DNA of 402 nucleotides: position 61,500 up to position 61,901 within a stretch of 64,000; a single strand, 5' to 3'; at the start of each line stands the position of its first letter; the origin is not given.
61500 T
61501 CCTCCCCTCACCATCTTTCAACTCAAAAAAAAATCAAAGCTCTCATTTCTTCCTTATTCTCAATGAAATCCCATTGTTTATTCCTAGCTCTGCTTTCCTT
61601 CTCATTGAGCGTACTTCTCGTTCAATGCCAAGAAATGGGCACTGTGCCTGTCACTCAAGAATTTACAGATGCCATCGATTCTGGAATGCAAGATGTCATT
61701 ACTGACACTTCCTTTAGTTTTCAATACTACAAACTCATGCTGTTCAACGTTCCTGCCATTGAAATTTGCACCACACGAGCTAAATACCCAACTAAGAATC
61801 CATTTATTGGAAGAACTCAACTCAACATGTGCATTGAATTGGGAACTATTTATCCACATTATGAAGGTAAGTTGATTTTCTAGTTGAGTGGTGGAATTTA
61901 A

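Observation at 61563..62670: Eukaryotic intron-containing gene for a secreted, GPI-anchored protein built from a bacterial-type periplasmic solute-binding domain (GlnH-like SBP_bac_3)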

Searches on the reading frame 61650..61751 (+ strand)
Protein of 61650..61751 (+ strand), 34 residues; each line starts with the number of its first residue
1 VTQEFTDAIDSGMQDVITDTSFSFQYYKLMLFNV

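Call 47: search_solved_structures(query=A4, max_evalue=10, show_alignments=4)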
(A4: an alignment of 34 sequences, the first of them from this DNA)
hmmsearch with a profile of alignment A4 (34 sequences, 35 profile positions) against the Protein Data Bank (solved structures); distinct sequences matched with E-value up to 10: 28.
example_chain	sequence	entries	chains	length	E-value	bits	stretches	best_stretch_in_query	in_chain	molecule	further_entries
6h30_A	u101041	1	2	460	0.00012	25.1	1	3-31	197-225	Glutamine ABC transporter permease and substrate binding protein protein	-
8b5e_A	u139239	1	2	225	0.00094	22.2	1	3-31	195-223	ABC transporter permease subunit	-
8b5d_A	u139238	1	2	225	0.00095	22.2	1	3-31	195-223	ABC transporter permease subunit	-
6fxg_A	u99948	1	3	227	0.00097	22.2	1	3-31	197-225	Amino acid ABC transporter membrane protein PAAT family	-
4kpt_A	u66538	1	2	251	0.0012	21.9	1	3-31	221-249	Glutamine ABC transporter permease and substrate binding protein protein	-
4la9_A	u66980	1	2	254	0.0013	21.8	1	3-31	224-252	Glutamine ABC transporter permease and substrate binding protein protein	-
5eyf_A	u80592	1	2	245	0.0067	19.5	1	3-32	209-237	Glutamate ABC superfamily ATP binding cassette transporter, binding protein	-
6mkx_A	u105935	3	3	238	0.1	15.8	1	4-35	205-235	Lysine/arginine/ornithine-binding periplasmic protein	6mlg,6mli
6ml9_E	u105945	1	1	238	0.1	15.7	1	4-35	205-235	Lysine/arginine/ornithine-binding periplasmic protein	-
6xks_A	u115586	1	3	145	0.1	15.7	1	4-35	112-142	Histidine ABC transporter substrate-binding protein HisJ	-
6mkw_A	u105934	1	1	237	0.11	15.7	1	4-35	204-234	Lysine/arginine/ornithine transport protein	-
6mlj_A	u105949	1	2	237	0.11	15.7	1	4-35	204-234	Lysine/arginine/ornithine transport protein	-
6mku_E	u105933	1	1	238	0.11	15.7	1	4-35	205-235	Lysine/arginine/ornithine-binding periplasmic protein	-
1laf_E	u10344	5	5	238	0.11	15.7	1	4-35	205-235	LYSINE, ARGININE, ORNITHINE-BINDING PROTEIN | Lysine/arginine/ornithine-binding periplasmic protein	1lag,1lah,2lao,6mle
6ml0_A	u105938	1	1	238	0.11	15.7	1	4-35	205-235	Lysine/arginine/ornithine-binding periplasmic protein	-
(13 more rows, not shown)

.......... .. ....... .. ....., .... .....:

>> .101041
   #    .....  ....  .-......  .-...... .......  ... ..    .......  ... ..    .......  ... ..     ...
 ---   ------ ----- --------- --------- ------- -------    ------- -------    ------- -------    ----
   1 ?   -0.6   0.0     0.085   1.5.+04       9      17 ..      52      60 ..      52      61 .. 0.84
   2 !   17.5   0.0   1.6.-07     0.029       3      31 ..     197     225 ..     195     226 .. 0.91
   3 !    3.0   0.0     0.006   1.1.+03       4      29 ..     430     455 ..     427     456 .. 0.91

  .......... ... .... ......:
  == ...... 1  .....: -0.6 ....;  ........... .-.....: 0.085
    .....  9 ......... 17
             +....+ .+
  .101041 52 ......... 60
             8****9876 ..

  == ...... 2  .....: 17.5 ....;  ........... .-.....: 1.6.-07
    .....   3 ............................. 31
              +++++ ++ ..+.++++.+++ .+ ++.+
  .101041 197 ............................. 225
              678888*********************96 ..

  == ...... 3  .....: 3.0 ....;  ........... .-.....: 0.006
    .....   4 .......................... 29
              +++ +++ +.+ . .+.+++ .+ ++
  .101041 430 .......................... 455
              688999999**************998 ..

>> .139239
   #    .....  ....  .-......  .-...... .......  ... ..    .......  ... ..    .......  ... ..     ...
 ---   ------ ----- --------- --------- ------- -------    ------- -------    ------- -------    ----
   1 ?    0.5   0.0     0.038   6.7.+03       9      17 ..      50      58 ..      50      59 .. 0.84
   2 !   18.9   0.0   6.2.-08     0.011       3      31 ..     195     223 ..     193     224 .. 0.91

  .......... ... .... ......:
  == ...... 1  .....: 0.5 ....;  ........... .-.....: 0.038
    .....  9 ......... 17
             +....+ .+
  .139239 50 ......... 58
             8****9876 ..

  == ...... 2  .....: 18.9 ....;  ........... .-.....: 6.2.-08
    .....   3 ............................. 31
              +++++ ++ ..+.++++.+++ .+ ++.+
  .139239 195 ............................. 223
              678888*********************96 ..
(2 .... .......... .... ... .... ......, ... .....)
